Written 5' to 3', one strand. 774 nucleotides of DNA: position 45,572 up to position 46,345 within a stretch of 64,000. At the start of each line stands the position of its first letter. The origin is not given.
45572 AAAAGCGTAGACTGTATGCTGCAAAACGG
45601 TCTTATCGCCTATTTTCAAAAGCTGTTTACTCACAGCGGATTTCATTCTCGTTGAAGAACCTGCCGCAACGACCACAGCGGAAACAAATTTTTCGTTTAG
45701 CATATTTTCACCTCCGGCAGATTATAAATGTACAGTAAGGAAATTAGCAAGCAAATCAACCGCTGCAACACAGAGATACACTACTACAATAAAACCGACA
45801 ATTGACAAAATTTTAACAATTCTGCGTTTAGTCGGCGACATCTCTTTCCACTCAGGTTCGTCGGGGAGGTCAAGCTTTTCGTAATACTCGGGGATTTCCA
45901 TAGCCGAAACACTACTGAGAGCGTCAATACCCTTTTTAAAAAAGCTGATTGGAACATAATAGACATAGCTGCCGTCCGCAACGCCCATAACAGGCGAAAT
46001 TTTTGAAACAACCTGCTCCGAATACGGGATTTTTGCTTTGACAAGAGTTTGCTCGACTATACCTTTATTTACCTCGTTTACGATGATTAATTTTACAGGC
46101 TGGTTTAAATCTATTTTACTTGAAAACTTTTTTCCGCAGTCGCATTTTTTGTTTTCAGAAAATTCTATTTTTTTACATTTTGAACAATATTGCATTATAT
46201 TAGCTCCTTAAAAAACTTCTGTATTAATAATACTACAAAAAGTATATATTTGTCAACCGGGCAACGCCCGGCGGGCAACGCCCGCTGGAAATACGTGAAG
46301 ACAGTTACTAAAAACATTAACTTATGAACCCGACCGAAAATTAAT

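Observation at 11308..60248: Second, modular (BOX/BIME-like) intergenic repeat family built from at least five modules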

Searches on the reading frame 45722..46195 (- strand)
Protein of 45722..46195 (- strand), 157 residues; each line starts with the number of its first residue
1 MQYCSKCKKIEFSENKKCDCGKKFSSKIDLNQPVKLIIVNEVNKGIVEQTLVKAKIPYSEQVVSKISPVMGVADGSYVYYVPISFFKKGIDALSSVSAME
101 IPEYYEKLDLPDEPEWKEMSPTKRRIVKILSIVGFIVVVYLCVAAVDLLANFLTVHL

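Call 44: find_encoding_contigs(protein=window:45722-46195:-, flank=1200, max_places=10)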
Protein window:45722-46195:- (157 aa): 21 contigs read that carry it; 5 places shown.
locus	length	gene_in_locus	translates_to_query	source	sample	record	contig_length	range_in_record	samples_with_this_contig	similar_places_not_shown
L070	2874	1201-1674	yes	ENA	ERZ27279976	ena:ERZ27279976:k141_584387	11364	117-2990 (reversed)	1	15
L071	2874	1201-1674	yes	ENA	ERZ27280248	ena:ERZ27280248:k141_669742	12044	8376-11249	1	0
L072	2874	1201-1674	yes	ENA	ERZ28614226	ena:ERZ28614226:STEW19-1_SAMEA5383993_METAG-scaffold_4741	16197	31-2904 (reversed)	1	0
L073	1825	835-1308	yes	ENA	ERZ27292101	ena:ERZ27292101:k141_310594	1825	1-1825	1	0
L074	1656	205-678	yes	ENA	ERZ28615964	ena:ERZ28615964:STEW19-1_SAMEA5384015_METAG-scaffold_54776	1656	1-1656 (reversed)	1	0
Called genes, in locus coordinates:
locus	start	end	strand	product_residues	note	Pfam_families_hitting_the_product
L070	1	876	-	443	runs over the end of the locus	PF08245:Mur_ligase_M, PF08353:MurT_C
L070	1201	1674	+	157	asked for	-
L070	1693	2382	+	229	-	PF01128:IspD, PF02348:CTP_transf_3, PF12804:NTP_transf_3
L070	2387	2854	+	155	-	PF02542:YgbB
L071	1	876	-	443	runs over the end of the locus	PF08245:Mur_ligase_M, PF08353:MurT_C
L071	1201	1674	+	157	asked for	-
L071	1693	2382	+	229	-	PF01128:IspD, PF02348:CTP_transf_3, PF12804:NTP_transf_3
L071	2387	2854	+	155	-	PF02542:YgbB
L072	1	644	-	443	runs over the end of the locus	PF08245:Mur_ligase_M, PF08353:MurT_C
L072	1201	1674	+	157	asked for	-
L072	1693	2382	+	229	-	PF01128:IspD, PF02348:CTP_transf_3, PF12804:NTP_transf_3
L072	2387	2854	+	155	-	PF02542:YgbB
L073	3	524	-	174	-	?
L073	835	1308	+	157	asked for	-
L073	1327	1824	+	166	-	?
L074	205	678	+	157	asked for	-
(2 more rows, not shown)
